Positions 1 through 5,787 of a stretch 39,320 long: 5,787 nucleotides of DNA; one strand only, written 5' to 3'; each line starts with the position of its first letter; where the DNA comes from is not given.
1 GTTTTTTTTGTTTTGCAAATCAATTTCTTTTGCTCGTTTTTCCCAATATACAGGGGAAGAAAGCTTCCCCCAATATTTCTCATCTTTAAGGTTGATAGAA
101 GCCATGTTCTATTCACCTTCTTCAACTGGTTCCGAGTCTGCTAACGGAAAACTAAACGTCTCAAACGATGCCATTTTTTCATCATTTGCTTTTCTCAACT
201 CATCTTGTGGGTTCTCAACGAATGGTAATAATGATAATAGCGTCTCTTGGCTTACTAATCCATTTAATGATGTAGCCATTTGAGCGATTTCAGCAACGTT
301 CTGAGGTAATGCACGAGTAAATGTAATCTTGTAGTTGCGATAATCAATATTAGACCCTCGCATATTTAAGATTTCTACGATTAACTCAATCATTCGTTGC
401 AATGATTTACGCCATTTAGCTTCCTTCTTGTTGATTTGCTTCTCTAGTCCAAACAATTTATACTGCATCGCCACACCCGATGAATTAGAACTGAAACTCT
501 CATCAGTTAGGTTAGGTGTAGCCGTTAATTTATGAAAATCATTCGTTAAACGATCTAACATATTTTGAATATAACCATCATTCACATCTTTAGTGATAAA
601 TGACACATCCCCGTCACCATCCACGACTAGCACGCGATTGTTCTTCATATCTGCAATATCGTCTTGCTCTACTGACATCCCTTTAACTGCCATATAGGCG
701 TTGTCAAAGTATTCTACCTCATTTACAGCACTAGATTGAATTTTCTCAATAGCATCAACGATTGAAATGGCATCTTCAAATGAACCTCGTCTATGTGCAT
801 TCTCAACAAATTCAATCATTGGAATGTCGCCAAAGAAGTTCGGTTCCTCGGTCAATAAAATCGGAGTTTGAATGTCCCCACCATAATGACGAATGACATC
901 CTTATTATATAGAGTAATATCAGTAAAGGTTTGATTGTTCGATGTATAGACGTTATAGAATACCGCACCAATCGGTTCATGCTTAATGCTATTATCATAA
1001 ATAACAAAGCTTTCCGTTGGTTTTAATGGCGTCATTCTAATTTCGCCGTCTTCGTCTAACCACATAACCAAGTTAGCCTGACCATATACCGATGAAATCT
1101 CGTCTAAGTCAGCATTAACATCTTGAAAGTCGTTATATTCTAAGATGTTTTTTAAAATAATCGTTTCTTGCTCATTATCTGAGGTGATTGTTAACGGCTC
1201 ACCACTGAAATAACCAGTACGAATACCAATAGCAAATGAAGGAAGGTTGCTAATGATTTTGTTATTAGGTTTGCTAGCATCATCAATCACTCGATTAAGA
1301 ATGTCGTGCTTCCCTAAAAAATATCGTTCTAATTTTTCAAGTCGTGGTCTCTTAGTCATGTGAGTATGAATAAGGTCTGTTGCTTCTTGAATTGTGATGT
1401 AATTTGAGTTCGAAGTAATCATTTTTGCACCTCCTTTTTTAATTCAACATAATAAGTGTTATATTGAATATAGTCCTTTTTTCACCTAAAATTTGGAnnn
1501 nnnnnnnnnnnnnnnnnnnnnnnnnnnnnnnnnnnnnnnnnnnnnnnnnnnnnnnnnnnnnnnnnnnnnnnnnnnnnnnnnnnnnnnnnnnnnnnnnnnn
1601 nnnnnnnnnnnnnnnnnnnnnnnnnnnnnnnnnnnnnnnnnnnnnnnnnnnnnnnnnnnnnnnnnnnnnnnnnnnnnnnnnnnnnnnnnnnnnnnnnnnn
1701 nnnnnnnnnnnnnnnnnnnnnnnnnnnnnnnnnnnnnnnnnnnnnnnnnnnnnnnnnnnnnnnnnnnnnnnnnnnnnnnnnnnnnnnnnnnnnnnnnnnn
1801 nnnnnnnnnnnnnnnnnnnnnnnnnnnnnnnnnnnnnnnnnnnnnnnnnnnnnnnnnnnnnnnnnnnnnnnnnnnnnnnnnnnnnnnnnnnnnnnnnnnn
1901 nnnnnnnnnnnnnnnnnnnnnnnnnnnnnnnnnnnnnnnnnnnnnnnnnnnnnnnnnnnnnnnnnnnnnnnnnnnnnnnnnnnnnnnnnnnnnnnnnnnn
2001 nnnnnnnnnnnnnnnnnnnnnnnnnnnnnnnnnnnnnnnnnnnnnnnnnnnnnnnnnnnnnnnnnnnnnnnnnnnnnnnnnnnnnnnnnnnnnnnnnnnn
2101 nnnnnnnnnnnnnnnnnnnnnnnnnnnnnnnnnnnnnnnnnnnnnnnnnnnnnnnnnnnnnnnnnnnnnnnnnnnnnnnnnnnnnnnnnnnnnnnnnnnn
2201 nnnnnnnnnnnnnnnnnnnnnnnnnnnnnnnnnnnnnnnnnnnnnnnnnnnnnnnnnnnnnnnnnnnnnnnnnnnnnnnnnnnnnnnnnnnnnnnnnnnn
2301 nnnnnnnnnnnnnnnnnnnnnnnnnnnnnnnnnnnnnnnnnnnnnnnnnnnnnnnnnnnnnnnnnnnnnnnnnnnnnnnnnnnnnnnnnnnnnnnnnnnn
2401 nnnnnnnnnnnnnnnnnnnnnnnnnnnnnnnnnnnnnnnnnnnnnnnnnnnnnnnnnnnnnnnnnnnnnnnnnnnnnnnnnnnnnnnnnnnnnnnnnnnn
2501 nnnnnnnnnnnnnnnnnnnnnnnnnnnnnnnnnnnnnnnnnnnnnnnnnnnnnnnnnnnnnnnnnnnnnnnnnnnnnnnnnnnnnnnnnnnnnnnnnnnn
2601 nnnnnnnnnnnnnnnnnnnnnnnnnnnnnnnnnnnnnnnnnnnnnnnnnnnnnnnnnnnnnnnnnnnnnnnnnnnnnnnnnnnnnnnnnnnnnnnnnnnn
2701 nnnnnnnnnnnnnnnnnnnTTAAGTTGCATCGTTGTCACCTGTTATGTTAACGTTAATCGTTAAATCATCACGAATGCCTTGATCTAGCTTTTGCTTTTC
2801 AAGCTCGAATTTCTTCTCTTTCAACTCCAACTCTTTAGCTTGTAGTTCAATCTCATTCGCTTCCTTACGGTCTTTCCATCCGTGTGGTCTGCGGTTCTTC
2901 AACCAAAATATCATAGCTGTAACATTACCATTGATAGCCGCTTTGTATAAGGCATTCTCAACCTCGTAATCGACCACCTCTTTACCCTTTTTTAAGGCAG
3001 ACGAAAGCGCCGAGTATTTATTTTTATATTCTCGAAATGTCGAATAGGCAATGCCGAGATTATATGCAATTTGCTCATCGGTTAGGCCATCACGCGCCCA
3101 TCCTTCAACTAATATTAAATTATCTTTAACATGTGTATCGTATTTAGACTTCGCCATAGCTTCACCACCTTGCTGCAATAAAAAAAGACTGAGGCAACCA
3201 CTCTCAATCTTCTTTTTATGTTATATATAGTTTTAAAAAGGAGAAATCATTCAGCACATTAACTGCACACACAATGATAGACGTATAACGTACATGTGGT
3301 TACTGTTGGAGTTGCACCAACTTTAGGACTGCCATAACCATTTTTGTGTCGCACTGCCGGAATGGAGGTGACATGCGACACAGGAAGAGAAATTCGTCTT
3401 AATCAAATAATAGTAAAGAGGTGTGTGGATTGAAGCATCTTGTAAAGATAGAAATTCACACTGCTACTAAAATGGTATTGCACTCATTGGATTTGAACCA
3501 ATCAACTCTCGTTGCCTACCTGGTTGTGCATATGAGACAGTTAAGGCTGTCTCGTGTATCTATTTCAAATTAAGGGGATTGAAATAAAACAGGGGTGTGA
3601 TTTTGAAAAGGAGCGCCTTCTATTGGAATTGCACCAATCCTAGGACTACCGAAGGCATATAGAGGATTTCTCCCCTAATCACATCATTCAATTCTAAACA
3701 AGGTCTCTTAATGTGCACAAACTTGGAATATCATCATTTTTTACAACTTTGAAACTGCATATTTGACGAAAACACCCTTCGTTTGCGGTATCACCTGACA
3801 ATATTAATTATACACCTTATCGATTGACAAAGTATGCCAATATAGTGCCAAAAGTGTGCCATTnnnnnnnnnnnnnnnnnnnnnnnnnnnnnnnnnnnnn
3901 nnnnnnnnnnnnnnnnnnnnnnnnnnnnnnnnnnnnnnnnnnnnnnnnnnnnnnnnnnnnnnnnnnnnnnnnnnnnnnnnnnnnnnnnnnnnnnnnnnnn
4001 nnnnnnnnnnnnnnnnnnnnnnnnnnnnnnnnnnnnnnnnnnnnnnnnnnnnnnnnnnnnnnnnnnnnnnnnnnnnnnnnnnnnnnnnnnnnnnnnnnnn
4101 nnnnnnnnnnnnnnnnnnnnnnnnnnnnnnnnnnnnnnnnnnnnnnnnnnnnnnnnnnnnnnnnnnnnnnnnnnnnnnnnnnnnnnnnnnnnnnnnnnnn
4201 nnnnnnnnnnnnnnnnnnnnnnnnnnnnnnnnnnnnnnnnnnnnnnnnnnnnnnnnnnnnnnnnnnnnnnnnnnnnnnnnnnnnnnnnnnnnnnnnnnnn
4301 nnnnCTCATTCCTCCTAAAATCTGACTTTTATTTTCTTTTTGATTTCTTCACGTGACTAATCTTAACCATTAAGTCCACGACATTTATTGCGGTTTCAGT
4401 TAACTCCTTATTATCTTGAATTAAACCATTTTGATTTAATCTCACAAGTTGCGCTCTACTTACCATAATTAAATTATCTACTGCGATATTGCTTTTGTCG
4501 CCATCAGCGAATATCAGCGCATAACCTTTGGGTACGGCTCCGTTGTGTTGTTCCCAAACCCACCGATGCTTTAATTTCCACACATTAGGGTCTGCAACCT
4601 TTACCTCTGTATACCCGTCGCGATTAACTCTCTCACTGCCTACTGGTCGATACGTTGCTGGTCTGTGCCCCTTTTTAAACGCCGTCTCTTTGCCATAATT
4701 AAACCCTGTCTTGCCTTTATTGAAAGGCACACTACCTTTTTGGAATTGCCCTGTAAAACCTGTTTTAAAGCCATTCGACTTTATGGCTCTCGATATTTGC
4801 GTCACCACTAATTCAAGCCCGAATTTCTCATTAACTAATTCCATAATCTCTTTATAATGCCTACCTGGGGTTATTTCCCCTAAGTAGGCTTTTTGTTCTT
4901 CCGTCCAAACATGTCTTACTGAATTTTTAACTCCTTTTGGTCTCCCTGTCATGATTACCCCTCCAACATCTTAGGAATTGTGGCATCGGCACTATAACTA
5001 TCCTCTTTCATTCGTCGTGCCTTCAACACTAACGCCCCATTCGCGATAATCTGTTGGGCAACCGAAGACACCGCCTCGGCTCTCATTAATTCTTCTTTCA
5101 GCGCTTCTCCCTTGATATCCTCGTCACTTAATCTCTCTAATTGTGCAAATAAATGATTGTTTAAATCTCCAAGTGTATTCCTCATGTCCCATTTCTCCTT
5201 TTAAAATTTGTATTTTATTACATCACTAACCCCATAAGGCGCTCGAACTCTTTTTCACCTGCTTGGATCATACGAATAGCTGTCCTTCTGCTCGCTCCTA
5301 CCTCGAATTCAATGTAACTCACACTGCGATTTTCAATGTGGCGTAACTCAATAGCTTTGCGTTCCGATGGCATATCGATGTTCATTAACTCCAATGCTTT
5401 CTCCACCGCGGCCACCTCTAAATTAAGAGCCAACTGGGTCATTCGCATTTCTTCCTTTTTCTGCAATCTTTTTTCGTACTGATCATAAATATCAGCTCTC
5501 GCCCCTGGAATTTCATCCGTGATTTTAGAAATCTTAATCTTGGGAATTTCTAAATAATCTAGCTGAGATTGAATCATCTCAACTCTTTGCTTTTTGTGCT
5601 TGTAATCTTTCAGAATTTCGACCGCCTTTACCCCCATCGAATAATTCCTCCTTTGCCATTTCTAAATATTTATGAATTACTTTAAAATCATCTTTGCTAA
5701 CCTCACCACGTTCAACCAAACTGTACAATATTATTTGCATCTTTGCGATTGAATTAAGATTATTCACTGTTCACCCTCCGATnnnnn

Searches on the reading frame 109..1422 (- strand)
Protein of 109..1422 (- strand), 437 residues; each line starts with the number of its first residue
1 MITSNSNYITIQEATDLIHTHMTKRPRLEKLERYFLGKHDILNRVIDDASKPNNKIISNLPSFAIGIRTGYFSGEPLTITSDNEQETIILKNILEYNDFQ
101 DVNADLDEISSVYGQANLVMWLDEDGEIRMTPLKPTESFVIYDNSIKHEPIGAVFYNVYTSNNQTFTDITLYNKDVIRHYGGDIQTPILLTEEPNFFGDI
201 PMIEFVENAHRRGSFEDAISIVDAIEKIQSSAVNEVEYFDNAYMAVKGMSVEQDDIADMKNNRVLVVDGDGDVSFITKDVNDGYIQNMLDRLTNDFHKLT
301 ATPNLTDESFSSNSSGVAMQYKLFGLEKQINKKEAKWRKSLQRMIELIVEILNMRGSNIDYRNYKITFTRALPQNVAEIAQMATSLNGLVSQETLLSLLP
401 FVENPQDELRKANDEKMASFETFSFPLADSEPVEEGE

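Call 19: search_protein_families(library=phrogs, proteins=[window:109-1422:-])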
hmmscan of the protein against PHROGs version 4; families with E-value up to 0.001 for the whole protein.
window:109-1422:- (437 aa): 6 families
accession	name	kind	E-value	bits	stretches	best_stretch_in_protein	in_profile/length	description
phrog_64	-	head and packaging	2.6e-125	420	1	9-420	73-499/547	portal protein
phrog_9064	-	head and packaging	1.9e-38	133.3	1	213-424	2-214/228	portal protein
phrog_8418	-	head and packaging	1.1e-25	91.3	1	319-424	1-109/136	portal protein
phrog_104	-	head and packaging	2.6e-14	53.8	1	16-412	46-464/550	portal protein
phrog_8065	-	unknown function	1.1e-13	52.6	1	11-128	42-162/165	-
phrog_36559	-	unknown function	2.3e-07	31.8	1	355-416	9-70/87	-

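Call 55: search_dna_similar(query=window:109-1422:-, collection=phages, mode=protein, max_rows=15)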
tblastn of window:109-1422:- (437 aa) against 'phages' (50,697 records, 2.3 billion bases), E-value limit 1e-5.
Records with a match: 892; places in all: 896; records where one place covers at least 80% of the query: 863.
Best place of each record, by identity: <60% 892.
By first word of the organism name: Streptococcus 280; Staphylococcus 226; Enterococcus 102; Clostridium 51; Bacillus 47; Lactobacillus 44; Lactococcus 35; Listeria 16; Bacteriophage 11; Brevibacillus 11; and 27 more.
By host as written in the record: - 86; Staphylococcus aureus 72; Streptococcus thermophilus 68; Enterococcus faecalis 38; Clostridium sporogenes ATCC-15579 30; Staphylococcus pseudintermedius 15; Lactococcus lactis 14; Staphylococcus epidermidis 13; and 334 more.
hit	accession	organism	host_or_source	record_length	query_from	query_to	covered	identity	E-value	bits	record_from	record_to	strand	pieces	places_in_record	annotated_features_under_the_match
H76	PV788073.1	Clostridium phage CS19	Clostridium sporogenes ATCC-15579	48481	5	415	94%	38.2%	4e-86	293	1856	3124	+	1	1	portal protein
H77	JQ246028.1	Clostridium phage phi8074-B1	Clostridium sporogenes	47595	5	415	94%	38.0%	5e-86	292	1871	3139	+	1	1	putative phage portal protein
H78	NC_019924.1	Clostridium phage phi8074-B1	Clostridium sporogenes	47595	5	415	94%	38.0%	5e-86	292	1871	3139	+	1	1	portal protein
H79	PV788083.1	Clostridium phage CS32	Clostridium sporogenes ATCC-15579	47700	5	406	92%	38.4%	2e-86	293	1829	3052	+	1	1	portal protein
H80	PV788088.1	Clostridium phage CS38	Clostridium sporogenes ATCC-15579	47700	5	406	92%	38.4%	2e-86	293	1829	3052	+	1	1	portal protein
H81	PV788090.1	Clostridium phage CS43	Clostridium sporogenes ATCC-15579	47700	5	406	92%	38.4%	2e-86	293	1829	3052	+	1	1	portal protein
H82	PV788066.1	Clostridium phage CS06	Clostridium sporogenes ATCC-15579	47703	5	406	92%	38.4%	2e-86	293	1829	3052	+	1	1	portal protein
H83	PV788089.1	Clostridium phage CS42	Clostridium sporogenes ATCC-15579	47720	5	406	92%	38.4%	2e-86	293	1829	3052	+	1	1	portal protein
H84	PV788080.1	Clostridium phage CS29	Clostridium sporogenes ATCC-15579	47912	5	406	92%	38.4%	2e-86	293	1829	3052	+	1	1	portal protein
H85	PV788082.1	Clostridium phage CS31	Clostridium sporogenes ATCC-15579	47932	5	406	92%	38.4%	2e-86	293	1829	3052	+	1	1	portal protein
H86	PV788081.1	Clostridium phage CS30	Clostridium sporogenes ATCC-15579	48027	5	406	92%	38.4%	2e-86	293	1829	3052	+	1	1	portal protein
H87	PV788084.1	Clostridium phage CS33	Clostridium sporogenes ATCC-15579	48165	5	406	92%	38.4%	2e-86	293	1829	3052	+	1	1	portal protein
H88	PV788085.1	Clostridium phage CS35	Clostridium sporogenes ATCC-15579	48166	5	406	92%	38.4%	2e-86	293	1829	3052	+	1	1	portal protein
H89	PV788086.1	Clostridium phage CS36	Clostridium sporogenes ATCC-15579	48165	5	406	92%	38.4%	2e-86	293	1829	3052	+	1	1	portal protein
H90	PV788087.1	Clostridium phage CS37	Clostridium sporogenes ATCC-15579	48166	5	406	92%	38.4%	2e-86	293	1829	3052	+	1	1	portal protein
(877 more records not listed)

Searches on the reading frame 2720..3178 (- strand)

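Call 19: search_protein_families(library=phrogs, proteins=[window:2720-3178:-])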
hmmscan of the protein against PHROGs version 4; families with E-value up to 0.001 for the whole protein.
window:2720-3178:- (152 aa): 4 families
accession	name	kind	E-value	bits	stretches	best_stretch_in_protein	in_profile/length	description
phrog_309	-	head and packaging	6e-47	162.2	1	3-110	128-259/319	terminase small subunit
phrog_28310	-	unknown function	1.1e-21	77.9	1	9-82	2-74/76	-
phrog_606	-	head and packaging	8.7e-06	26.9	1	37-129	75-155/167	terminase small subunit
phrog_4102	-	head and packaging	0.00028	22.1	1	14-113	16-123/166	terminase small subunit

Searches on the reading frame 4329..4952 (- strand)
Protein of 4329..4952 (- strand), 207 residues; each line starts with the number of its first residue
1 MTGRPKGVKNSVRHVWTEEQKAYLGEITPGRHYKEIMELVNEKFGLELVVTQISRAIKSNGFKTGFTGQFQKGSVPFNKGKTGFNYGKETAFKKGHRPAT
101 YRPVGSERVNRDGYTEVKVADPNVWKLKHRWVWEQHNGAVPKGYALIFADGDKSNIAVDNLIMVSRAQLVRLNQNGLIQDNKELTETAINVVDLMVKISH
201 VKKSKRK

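Call 19: search_protein_families(library=phrogs, proteins=[window:4329-4952:-])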
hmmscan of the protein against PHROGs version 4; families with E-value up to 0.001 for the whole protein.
window:4329-4952:- (207 aa): 7 families
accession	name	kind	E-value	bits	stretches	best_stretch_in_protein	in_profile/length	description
phrog_1891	-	DNA, RNA and nucleotide metabolism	8.7e-78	262.3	1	3-206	39-245/255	HNH endonuclease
phrog_826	-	DNA, RNA and nucleotide metabolism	5.5e-07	30.4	1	108-173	91-158/281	HNH endonuclease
phrog_959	-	DNA, RNA and nucleotide metabolism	1e-06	29.6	1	107-180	37-114/138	HNH endonuclease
phrog_99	-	DNA, RNA and nucleotide metabolism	3.6e-06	27.9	1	102-168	136-200/383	HNH endonuclease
phrog_59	-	DNA, RNA and nucleotide metabolism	5.5e-06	27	1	108-168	171-230/423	HNH endonuclease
phrog_15471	-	DNA, RNA and nucleotide metabolism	5.1e-05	24.2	1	119-173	25-80/183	HNH endonuclease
phrog_1492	-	DNA, RNA and nucleotide metabolism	0.0004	20.6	1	107-167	90-153/414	HNH endonuclease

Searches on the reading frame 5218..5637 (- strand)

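Call 19: search_protein_families(library=phrogs, proteins=[window:5218-5637:-])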
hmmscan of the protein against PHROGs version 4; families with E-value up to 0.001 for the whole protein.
window:5218-5637:- (139 aa): 2 families
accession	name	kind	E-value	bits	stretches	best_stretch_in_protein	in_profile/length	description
phrog_36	-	transcription regulation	4.2e-10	40.6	1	4-135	55-187/220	transcriptional regulator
phrog_248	-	transcription regulation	0.00073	20.7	1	4-123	24-125/161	transcriptional activator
